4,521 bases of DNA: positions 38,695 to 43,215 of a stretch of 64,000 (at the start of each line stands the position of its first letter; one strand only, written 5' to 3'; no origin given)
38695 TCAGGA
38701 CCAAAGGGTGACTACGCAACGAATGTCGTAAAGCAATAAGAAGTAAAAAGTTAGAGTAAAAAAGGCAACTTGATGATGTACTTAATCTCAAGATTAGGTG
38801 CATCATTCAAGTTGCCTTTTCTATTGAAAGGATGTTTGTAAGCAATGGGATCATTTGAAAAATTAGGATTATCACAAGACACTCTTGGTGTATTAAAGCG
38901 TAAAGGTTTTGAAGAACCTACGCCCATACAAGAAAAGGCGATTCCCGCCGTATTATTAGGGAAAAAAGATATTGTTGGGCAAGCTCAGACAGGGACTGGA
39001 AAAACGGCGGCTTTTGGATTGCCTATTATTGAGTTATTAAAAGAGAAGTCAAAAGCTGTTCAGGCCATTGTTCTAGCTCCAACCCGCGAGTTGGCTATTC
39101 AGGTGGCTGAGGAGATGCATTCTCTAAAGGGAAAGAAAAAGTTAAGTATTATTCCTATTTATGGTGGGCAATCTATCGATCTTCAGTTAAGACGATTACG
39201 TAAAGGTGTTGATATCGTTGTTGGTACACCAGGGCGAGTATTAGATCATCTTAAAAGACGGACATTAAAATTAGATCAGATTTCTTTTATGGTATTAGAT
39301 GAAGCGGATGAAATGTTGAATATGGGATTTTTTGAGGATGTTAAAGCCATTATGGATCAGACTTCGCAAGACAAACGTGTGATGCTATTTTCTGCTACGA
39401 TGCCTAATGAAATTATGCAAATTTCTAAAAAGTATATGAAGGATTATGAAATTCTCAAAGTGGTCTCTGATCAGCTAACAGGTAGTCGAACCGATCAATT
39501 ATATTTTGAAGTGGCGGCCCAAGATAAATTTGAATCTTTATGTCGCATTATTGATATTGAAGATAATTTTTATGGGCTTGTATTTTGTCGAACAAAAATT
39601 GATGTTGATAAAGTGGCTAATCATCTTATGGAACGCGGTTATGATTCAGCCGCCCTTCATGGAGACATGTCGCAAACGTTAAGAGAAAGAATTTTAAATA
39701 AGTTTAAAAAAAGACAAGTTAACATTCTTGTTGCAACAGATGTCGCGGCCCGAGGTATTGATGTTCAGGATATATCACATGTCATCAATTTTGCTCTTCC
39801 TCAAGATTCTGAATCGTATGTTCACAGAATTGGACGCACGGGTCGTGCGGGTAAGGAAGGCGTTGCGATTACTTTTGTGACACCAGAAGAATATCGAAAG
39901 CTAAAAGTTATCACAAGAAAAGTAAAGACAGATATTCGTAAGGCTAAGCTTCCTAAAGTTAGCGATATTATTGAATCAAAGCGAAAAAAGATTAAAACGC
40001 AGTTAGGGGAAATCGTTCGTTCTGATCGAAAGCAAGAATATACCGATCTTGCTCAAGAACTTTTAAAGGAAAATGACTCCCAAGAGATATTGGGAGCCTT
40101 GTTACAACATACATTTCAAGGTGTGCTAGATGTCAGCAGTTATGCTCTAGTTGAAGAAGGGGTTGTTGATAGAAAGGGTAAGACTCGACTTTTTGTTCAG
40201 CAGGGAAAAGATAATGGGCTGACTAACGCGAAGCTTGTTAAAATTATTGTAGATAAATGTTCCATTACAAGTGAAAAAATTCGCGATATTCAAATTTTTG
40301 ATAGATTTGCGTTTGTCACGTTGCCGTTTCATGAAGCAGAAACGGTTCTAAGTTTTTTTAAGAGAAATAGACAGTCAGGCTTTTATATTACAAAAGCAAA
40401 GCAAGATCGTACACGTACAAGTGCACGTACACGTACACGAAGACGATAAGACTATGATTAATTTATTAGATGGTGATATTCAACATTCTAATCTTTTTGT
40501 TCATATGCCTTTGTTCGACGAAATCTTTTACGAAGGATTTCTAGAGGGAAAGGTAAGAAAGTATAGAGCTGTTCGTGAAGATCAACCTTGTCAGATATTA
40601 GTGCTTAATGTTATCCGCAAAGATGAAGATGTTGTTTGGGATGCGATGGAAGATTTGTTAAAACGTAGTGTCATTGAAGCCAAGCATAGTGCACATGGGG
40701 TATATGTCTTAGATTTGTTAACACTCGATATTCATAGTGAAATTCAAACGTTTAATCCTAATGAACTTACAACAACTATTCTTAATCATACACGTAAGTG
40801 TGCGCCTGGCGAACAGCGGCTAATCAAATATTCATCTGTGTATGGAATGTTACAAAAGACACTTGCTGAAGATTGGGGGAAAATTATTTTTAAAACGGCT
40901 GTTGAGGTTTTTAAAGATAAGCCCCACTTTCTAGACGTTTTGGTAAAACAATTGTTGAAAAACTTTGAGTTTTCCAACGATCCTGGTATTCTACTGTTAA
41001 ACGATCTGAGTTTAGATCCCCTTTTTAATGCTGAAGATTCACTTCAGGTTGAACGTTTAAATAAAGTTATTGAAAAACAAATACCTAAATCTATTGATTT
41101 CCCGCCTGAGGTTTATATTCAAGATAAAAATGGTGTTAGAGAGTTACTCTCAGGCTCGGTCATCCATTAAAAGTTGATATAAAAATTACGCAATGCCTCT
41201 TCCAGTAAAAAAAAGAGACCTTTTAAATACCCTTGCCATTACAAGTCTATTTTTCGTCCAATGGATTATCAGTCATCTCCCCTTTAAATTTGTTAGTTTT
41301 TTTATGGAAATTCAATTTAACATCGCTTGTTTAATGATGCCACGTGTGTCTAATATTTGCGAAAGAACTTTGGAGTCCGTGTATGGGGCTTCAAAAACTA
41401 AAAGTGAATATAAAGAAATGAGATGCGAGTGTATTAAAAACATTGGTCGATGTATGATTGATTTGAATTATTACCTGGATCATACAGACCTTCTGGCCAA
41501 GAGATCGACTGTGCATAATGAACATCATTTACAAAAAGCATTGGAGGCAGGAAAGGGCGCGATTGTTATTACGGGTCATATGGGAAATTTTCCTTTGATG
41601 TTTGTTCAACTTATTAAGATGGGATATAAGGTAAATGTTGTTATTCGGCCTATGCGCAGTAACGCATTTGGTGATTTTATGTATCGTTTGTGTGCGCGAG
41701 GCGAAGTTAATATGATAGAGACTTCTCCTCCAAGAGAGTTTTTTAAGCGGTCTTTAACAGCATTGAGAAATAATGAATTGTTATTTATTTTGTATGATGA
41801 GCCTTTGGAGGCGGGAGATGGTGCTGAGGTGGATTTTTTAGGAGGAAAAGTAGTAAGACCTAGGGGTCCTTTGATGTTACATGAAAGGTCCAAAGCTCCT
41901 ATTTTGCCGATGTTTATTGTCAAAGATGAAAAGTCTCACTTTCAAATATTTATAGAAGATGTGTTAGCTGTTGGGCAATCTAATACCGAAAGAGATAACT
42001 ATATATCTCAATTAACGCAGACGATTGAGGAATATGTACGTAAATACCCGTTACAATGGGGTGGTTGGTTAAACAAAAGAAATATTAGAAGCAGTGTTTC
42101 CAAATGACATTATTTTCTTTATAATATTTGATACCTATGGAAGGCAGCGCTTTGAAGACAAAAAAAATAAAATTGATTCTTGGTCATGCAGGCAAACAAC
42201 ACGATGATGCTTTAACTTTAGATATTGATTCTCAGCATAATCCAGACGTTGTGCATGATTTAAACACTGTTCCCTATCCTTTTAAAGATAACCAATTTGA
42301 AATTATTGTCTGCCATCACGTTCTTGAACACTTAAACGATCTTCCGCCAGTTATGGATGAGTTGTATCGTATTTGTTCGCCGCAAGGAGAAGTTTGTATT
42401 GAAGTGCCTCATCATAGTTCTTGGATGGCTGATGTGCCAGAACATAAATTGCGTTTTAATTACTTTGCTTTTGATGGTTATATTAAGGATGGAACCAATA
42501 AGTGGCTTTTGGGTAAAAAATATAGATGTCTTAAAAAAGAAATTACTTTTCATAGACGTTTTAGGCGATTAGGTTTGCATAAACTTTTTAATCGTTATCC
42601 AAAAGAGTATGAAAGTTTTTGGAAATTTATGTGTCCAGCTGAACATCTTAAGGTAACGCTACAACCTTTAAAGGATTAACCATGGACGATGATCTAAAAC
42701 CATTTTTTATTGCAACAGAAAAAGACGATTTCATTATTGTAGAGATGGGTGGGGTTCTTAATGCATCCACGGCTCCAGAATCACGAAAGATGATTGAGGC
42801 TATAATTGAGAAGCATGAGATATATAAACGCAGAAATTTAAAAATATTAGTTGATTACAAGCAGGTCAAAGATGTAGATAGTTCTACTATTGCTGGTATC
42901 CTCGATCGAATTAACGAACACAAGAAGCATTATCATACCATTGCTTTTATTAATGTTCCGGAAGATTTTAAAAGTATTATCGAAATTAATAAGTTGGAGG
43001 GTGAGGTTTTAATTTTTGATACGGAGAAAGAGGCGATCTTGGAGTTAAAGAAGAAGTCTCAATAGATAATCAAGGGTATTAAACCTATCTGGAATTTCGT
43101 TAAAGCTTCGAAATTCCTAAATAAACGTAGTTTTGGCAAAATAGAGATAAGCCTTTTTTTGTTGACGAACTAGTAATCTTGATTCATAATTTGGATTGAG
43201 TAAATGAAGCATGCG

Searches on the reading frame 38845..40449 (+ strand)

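Call 61: search_protein_families(library=pfam, proteins=[window:38845-40449:+], max_evalue=0.00001)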
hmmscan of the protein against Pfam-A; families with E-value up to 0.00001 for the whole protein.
window:38845-40449:+ (534 aa): 4 families
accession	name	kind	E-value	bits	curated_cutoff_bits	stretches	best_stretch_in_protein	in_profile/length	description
PF00270.35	DEAD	-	1.1e-51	175.3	26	1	26-192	1-166/167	DEAD/DEAH box helicase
PF00271.37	Helicase_C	-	3.2e-35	121.1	23.5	1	227-336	1-110/110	Helicase conserved C-terminal domain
PF03880.21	DbpA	-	1.1e-12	48.3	25.6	1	448-511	1-64/72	DbpA RNA binding domain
PF04851.21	ResIII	-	1.6e-12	48.1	22.5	1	25-187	4-163/164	Type III restriction enzyme, res subunit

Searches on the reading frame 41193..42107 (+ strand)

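Call 61: search_protein_families(library=pfam, proteins=[window:41193-42107:+], max_evalue=0.00001)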
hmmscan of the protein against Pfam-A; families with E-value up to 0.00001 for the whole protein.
window:41193-42107:+ (304 aa): 1 family
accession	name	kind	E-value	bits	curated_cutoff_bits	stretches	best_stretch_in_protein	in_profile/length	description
PF03279.18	Lip_A_acyltrans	-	4.5e-28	98.7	22.3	1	20-296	20-292/295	Bacterial lipid A biosynthesis acyltransferase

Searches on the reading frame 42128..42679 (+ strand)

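Call 65: search_protein_families(library=pfam, proteins=[window:42128-42679:+], max_evalue=0.00001)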
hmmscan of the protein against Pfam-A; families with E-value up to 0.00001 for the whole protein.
window:42128-42679:+ (183 aa): 2 families
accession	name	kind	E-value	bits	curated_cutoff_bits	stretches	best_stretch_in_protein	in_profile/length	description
PF08241.18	Methyltransf_11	-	8.4e-10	39.6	21.2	1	41-91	47-95/95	Methyltransferase domain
PF13489.12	Methyltransf_23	-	9.9e-09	35.6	27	1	50-122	77-124/164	Methyltransferase domain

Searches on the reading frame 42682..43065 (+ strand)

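Call 65: search_protein_families(library=pfam, proteins=[window:42682-43065:+], max_evalue=0.00001)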
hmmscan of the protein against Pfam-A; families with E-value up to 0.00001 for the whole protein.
window:42682-43065:+ (127 aa): 1 family
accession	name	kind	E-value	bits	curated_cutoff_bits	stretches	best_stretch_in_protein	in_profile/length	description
PF01740.26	STAS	-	5.3e-10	39.5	22.6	1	11-118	4-106/106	STAS domain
